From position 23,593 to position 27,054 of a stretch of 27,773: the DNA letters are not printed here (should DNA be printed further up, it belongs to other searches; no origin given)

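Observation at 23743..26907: Three peptidoglycan-precursor enzymes (MurG, MurC, MurB) fused into one polypeptide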

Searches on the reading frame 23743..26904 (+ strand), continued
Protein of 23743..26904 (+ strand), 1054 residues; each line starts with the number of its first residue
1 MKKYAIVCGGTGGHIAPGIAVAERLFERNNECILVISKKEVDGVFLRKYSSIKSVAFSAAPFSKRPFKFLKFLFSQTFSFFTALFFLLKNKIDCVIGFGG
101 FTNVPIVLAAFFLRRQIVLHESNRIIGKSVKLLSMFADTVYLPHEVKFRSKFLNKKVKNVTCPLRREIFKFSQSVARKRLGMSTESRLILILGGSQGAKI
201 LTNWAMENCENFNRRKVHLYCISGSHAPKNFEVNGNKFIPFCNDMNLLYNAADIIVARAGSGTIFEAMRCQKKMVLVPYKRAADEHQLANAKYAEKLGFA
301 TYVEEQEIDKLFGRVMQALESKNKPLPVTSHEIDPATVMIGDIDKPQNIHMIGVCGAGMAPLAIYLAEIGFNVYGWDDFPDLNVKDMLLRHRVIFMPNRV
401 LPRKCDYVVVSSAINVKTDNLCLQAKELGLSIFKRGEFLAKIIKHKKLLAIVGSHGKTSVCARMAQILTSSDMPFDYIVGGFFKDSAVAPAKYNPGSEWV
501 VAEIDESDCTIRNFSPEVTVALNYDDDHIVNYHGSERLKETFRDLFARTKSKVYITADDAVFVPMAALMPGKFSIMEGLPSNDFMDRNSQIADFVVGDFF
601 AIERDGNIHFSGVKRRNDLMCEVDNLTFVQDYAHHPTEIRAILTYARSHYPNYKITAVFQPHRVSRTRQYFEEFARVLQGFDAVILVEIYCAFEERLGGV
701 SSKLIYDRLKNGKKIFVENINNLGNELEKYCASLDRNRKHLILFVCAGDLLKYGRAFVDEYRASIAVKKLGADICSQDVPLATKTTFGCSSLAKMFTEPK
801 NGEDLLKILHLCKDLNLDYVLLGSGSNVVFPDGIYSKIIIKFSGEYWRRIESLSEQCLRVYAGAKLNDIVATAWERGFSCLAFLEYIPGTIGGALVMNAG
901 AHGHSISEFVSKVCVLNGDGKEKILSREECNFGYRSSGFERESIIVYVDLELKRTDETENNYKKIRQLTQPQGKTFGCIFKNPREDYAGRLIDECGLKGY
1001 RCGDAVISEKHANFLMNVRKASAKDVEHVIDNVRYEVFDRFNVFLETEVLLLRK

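Call 47: find_homologous_proteins(query=A3, max_evalue=1e-30)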
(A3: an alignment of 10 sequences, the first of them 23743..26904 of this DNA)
Query A3 (10 sequences) (1054 aa, profile of the alignment): 58 proteins with E <= 1e-30 among 8000 candidates.
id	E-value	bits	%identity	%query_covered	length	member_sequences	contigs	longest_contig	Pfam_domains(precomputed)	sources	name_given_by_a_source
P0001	0.0e+0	1744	91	100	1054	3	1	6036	PF04101.23,PF02875.27,PF01225.31,PF01565.29,PF02873.22,PF03033.27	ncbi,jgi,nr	ncbi:MAG: UDP-N-acetylmuramate dehydrogenase [Puniceicoccales bacterium]|jgi:UDP-N-acetylenolpyruvoy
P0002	0.0e+0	1710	73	100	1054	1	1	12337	PF04101.23,PF02875.27,PF08245.19,PF01225.31,PF01565.29,PF02873.22,PF03033.27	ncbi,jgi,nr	ncbi:MAG: UDP-N-acetylmuramate dehydrogenase [Puniceicoccales bacterium]|jgi:UDP-N-acetylenolpyruvoy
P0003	0.0e+0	1692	72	100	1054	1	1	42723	PF04101.23,PF02875.27,PF01565.29,PF02873.22,PF03033.27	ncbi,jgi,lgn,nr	ncbi:MAG: UDP-N-acetylmuramate dehydrogenase [Puniceicoccales bacterium]|jgi:UDP-N-acetylenolpyruvoy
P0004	0.0e+0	1674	69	100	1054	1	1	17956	PF04101.23,PF02875.27,PF01225.31,PF01565.29,PF02873.22,PF03033.27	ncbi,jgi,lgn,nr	ncbi:MAG: UDP-N-acetylmuramate dehydrogenase [Puniceicoccales bacterium]|jgi:UDP-N-acetylenolpyruvoy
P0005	3.8e-272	924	66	60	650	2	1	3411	PF02875.27,PF01565.29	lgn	-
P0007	3.6e-260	884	53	67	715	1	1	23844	PF02875.27,PF01225.31,PF01565.29,PF02873.22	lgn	-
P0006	6.5e-254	864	63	59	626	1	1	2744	PF02875.27,PF01565.29,PF02873.22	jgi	jgi:UDP-N-acetylenolpyruvoylglucosamine reductase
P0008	5.6e-252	857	51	67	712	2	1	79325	PF02875.27,PF01225.31,PF01565.29,PF02873.22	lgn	-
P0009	1.4e-247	843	52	67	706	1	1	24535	PF02875.27,PF01225.31,PF01565.29,PF02873.22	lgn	-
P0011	2.2e-246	839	51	67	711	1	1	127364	PF02875.27,PF01225.31,PF01565.29,PF02873.22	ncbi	-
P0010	6.0e-238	811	51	67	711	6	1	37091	PF02875.27,PF01225.31,PF01565.29,PF02873.22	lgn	-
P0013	5.3e-219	748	43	67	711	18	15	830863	PF02875.27,PF08245.19,PF01225.31,PF01565.29,PF02873.22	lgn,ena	-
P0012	6.9e-216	738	44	67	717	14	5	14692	PF02875.27,PF08245.19,PF01225.31,PF01565.29,PF02873.22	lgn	-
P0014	1.1e-215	737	43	67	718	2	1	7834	PF02875.27,PF08245.19,PF01225.31,PF01565.29,PF02873.22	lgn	-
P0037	2.3e-214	733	35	67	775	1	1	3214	PF02875.27,PF08245.19,PF01225.31,PF01565.29,PF02873.22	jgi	jgi:UDP-N-acetylmuramate--alanine ligase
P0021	1.7e-213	730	43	67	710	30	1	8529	PF02875.27,PF01225.31,PF01565.29,PF02873.22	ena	-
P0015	5.8e-211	722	43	67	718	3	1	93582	PF02875.27,PF08245.19,PF01225.31,PF01565.29,PF02873.22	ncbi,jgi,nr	ncbi:MAG: UDP-N-acetylmuramate dehydrogenase [Puniceicoccales bacterium]|jgi:UDP-N-acetylenolpyruvoy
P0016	3.2e-210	719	44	67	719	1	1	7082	PF02875.27,PF01225.31,PF01565.29,PF02873.22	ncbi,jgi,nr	ncbi:MAG: UDP-N-acetylmuramate dehydrogenase [Puniceicoccales bacterium]|jgi:UDP-N-acetylenolpyruvoy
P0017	3.0e-207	709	42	67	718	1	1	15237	PF02875.27,PF08245.19,PF01225.31,PF01565.29,PF02873.22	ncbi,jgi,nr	ncbi:MAG: UDP-N-acetylmuramate dehydrogenase [Puniceicoccales bacterium]|jgi:UDP-N-acetylenolpyruvoy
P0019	7.6e-207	708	42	67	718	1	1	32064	PF02875.27,PF08245.19,PF01225.31,PF01565.29,PF02873.22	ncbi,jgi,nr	ncbi:MAG: UDP-N-acetylmuramate dehydrogenase [Puniceicoccales bacterium]|jgi:UDP-N-acetylenolpyruvoy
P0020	1.4e-205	704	41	67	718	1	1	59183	PF02875.27,PF08245.19,PF01225.31,PF01565.29,PF02873.22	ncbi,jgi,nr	ncbi:MAG: UDP-N-acetylmuramate dehydrogenase [Puniceicoccales bacterium]|jgi:UDP-N-acetylenolpyruvoy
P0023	7.4e-205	701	42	67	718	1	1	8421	PF02875.27,PF08245.19,PF01225.31,PF01565.29,PF02873.22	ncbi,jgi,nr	ncbi:MAG: UDP-N-acetylmuramate dehydrogenase [Puniceicoccales bacterium]|jgi:UDP-N-acetylenolpyruvoy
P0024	4.0e-204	699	42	67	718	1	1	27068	PF02875.27,PF08245.19,PF01225.31,PF01565.29,PF02873.22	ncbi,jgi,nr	ncbi:MAG: UDP-N-acetylmuramate dehydrogenase [Puniceicoccales bacterium]|jgi:UDP-N-acetylenolpyruvoy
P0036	1.5e-203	697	35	67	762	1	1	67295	PF02875.27,PF08245.19,PF01225.31,PF01565.29,PF02873.22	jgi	-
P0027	2.8e-202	693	40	67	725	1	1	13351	PF02875.27,PF08245.19,PF01225.31,PF01565.29,PF02873.22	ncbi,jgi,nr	ncbi:MAG: UDP-N-acetylmuramate dehydrogenase [Puniceicoccales bacterium]|jgi:UDP-N-acetylenolpyruvoy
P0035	3.0e-202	693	36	67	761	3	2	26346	PF02875.27,PF08245.19,PF01225.31,PF01565.29,PF02873.22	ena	-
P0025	3.3e-202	693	42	67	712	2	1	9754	PF02875.27,PF08245.19,PF01225.31,PF01565.29,PF02873.22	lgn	-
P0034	9.5e-202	691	35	66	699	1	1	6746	PF02875.27,PF08245.19,PF01565.29,PF02873.22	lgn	-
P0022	1.0e-200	688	42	67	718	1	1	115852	PF02875.27,PF08245.19,PF01225.31,PF01565.29,PF02873.22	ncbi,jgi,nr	ncbi:MAG: UDP-N-acetylmuramate dehydrogenase [Puniceicoccales bacterium]|jgi:UDP-N-acetylenolpyruvoy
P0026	2.5e-200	686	42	67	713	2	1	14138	PF02875.27,PF08245.19,PF01225.31,PF01565.29,PF02873.22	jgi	jgi:UDP-N-acetylenolpyruvoylglucosamine reductase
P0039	1.9e-199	683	34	67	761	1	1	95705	PF02875.27,PF08245.19,PF01225.31,PF01565.29,PF02873.22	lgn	-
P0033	2.6e-197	676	35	67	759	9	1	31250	PF02875.27,PF01225.31,PF01565.29,PF02873.22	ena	-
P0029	3.6e-197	676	40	67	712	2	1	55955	PF02875.27,PF08245.19,PF01225.31,PF01565.29,PF02873.22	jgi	jgi:UDP-N-acetylenolpyruvoylglucosamine reductase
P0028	1.9e-194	667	41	67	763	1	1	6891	PF02875.27,PF08245.19,PF01225.31,PF01565.29,PF02873.22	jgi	jgi:UDP-N-acetylenolpyruvoylglucosamine reductase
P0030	2.0e-194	667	41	66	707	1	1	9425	PF02875.27,PF08245.19,PF01565.29,PF02873.22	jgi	jgi:UDP-N-acetylenolpyruvoylglucosamine reductase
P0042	2.2e-193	663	35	67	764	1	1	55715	PF02875.27,PF08245.19,PF01225.31,PF01565.29,PF02873.22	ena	-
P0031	1.3e-191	657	41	67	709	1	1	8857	PF02875.27,PF08245.19,PF01225.31,PF01565.29,PF02873.22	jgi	jgi:UDP-N-acetylenolpyruvoylglucosamine reductase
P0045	1.0e-188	648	32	67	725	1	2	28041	PF02875.27,PF01225.31,PF01565.29,PF02873.22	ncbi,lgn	-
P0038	4.7e-186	639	35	67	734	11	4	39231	PF02875.27,PF01565.29,PF02873.22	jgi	jgi:UDP-N-acetylmuramate--alanine ligase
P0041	1.2e-185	638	35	67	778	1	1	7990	PF02875.27,PF01225.31,PF01565.29,PF02873.22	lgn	-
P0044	2.9e-182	626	38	30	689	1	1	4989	PF04101.23,PF01565.29,PF02873.22,PF03033.27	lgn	-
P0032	6.7e-178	612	39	61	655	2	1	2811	PF02875.27,PF08245.19,PF01565.29,PF02873.22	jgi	jgi:UDP-N-acetylenolpyruvoylglucosamine reductase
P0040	1.2e-177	611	39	31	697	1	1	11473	PF13528.13,PF04101.23,PF13579.13,PF01565.29,PF02873.22,PF03033.27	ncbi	-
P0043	7.9e-166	572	34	66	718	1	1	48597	PF08245.19,PF01225.31,PF01565.29,PF02873.22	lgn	-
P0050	1.4e-153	532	26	71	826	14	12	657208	PF04101.23,PF02875.27,PF08245.19,PF01225.31,PF03033.27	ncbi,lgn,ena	ncbi:MAG: UDP-N-acetylmuramate--L-alanine ligase [Chitinophagales bacterium]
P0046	4.8e-152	526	28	68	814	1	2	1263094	PF04101.23,PF02875.27,PF08245.19,PF01225.31,PF03033.27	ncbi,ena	-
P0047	1.9e-151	524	28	70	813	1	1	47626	PF04101.23,PF02875.27,PF08245.19,PF01225.31,PF03033.27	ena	-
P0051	1.3e-147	512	27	68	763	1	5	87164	PF04101.23,PF02875.27,PF08245.19,PF01225.31,PF03033.27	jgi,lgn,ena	-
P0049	5.6e-146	506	25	70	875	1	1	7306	PF04101.23,PF02875.27,PF08245.19,PF01225.31,PF03033.27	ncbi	-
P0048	1.5e-138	482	27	71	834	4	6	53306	PF04101.23,PF02875.27,PF08245.19,PF01225.31,PF03033.27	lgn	-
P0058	3.1e-62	229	27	29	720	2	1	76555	PF04101.23,PF08478.16,PF03033.27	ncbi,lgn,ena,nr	ncbi:MAG: undecaprenyldiphospho-muramoylpentapeptide beta-N-acetylglucosaminyltransferase [Mogibacte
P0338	3.9e-51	192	25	27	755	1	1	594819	PF01098.25,PF04101.23,PF13439.13,PF03033.27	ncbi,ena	-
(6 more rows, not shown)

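Call 55: predict_structure(alignment_id=A2)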
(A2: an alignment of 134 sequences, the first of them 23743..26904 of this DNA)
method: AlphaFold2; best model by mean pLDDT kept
length: 1054 residues; sequences in the alignment: 134
mean_pLDDT: 92.6   pTM: 0.78
mean pLDDT of the five models: 92.6, 92.5, 92.3, 92.3, 91.2
residues with pLDDT >= 90: 842; 70-90: 193; 50-70: 19; < 50: 0
segments of 3 or more residues with pLDDT < 50: none
pLDDT, mean of each block of 10 residues (from residue 1): 88 88 84 92 88 91 89 92 97 94 95 97 94 97 95 95 93 94 95 82 95 97 84 93 94 96 94 94 90 95 94 94 71 76 81 94 93 93 91 96 96 92 97 96 94 94 94 92 87 91 93 98 91 94 97 97 93 95 93 96 85 88 95 92 96 98 92 97 97 84 97 95 97 97 91 93 94 96 91 96 96 92 87 93 96 98 97 95 91 93 93 93 97 93 95 76 84 90 91 97 97 95 96 96 91 84
secondary structure, 60 per line:
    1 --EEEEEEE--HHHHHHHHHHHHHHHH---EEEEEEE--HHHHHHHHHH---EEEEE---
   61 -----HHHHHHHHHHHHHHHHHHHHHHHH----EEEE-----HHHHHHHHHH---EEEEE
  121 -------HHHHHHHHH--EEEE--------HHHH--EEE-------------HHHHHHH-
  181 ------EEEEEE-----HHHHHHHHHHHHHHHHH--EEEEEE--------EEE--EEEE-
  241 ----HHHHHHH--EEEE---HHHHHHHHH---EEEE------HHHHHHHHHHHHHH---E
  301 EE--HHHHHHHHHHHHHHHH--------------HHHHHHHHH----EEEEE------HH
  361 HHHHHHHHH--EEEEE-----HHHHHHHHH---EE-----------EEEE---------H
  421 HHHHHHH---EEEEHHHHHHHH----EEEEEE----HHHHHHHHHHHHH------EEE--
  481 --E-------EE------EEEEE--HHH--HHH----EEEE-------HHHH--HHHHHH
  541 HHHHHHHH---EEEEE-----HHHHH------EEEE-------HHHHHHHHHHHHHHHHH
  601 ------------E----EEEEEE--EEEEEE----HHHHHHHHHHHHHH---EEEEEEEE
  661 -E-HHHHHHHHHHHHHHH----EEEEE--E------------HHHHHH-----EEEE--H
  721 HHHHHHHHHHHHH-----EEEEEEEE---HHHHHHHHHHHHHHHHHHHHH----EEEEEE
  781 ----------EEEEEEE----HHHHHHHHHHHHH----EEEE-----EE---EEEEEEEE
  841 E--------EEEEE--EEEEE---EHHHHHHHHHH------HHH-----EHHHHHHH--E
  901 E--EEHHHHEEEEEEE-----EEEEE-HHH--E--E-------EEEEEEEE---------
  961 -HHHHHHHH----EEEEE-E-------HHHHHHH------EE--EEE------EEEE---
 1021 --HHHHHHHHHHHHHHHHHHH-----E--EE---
elements in order (helices of 4 or more, strands of 3 or more residues): E3-9 H12-27 E31-37 H40-49 E53-57 H66-89 E94-97 H103-112 E116-120 H128-136 E139-142 H151-154 E157-159 H173-179 E187-192 H198-214 E217-222 E231-233 E236-239 H245-251 E254-257 H261-269 E273-276 H283-296 E300-302 H305-320 H335-343 E348-352 H359-369 E372-376 H382-390 E407-410 H420-427 E431-434 H435-442 E447-452 H457-469 E476-478 E499-503 E518-521 H529-532 H535-548 E552-556 H562-566 E573-576 H584-600 E618-623 E626-631 H636-649 E653-660 H664-678 E683-687 H703-708 E714-717 H720-733 E739-746 H750-770 E775-780 E791-797 H802-814 E819-822 E833-841 E850-854 E857-861 H866-875 H891-897 H906-909 E910-916 E922-926 E944-951 H962-969 E974-978 H988-994 E1005-1007 E1014-1017 H1023-1041

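Call 58: fold_search(model_id=the predicted structure, library=pdb)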
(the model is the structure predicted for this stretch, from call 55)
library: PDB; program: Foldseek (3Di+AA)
matches with E <= 10: 1659; with E <= 0.001: 299
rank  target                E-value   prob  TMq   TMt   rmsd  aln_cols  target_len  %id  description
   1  1p3d_A                5.0e-26  1.00  0.36  0.80   3.0       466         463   26  Crystal Structure of UDP-N-acetylmuramic acid:L-alanine ligase (MurC) in Complex with UMA and ANP. (released 2003-07-15)
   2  1p31_A                6.4e-26  1.00  0.37  0.80   3.1       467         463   26  Crystal Structure of UDP-N-acetylmuramic acid:L-alanine Ligase (MurC) from Haemophilus influenzae (released 2003-07-15)
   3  2f00_B                8.4e-26  1.00  0.36  0.77   3.0       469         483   26  Escherichia coli MurC (released 2006-10-24)
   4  1p31_B                9.7e-26  1.00  0.36  0.79   2.8       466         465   26  Crystal Structure of UDP-N-acetylmuramic acid:L-alanine Ligase (MurC) from Haemophilus influenzae (released 2003-07-15)
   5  1p3d_B                1.1e-25  1.00  0.37  0.82   2.8       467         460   26  Crystal Structure of UDP-N-acetylmuramic acid:L-alanine ligase (MurC) in Complex with UMA and ANP. (released 2003-07-15)
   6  2f00_A                3.3e-25  1.00  0.36  0.76   3.2       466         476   26  Escherichia coli MurC (released 2006-10-24)
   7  1gqy_B                9.7e-25  1.00  0.36  0.79   3.5       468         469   26  MURC - CRYSTAL STRUCTURE OF THE ENZYME FROM HAEMOPHILUS INFLUENZAE COMPLEXED WITH AMPPCP (released 2003-06-13)
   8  4hv4_B                1.6e-24  1.00  0.35  0.76   3.5       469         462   26  2.25 Angstrom resolution crystal structure of UDP-N-acetylmuramate--L-alanine ligase (murC) from Yersinia pestis CO92  (released 2012-11-21)
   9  4hv4_A                1.8e-24  1.00  0.36  0.78   3.5       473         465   26  2.25 Angstrom resolution crystal structure of UDP-N-acetylmuramate--L-alanine ligase (murC) from Yersinia pestis CO92  (released 2012-11-21)
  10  1gqy_A                4.3e-24  1.00  0.36  0.78   3.2       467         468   25  MURC - CRYSTAL STRUCTURE OF THE ENZYME FROM HAEMOPHILUS INFLUENZAE COMPLEXED WITH AMPPCP (released 2003-06-13)
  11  7bva_B                5.0e-23  1.00  0.35  0.75   3.9       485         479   24  Crystal structure of UDP-N-acetylmuramic Acid L-alanine ligase (MurC) from Mycobacterium bovis (released 2020-04-22)
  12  9ir5                  5.2e-23  1.00  0.25  0.53  14.1       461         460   25  Crystal structure of apo-form UDP-N-acetylmuramic Acid L-alanine ligase (MurC) from Roseburia faecis (released 2025-04-09)
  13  9ir6_A                1.3e-22  1.00  0.24  0.51  14.5       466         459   26  Crystal structure of UDP-N-acetylmuramic Acid L-alanine ligase (MurC) from Roseburia faecis in complex with UNAM (released 2025-04-09)
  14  7bva_A                1.3e-22  1.00  0.35  0.74   3.9       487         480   24  Crystal structure of UDP-N-acetylmuramic Acid L-alanine ligase (MurC) from Mycobacterium bovis (released 2020-04-22)
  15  7bvb_A                1.5e-22  1.00  0.34  0.73   4.0       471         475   24  Crystal structure of UDP-N-acetylmuramic Acid L-alanine ligase (MurC) from Mycobacterium bovis in complex with UDP-N-a (released 2020-04-22)
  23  1hsk                  1.1e-19  1.00  0.26  0.86   2.6       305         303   26  CRYSTAL STRUCTURE OF S. AUREUS MURB (released 2001-03-14)
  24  3tx1                  1.4e-19  1.00  0.25  0.87   2.7       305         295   30  X-ray crystal structure of Listeria monocytogenes EGD-e UDP-N-acetylenolpyruvylglucosamine reductase (MurB) (released 2011-10-05)
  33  2gqt                  5.1e-16  1.00  0.23  0.87   2.7       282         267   33  Crystal Structure of UDP-N-Acetylenolpyruvylglucosamine Reductase (MurB) from Thermus caldophilus (released 2006-12-19)
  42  1f0k_A                3.3e-13  1.00  0.25  0.66   5.6       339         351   25  THE 1.9 ANGSTROM CRYSTAL STRUCTURE OF E. COLI MURG (released 2000-07-27)
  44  1nlm_A                1.3e-12  1.00  0.26  0.71   5.2       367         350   24  CRYSTAL STRUCTURE OF MURG:GLCNAC COMPLEX (released 2003-02-11)
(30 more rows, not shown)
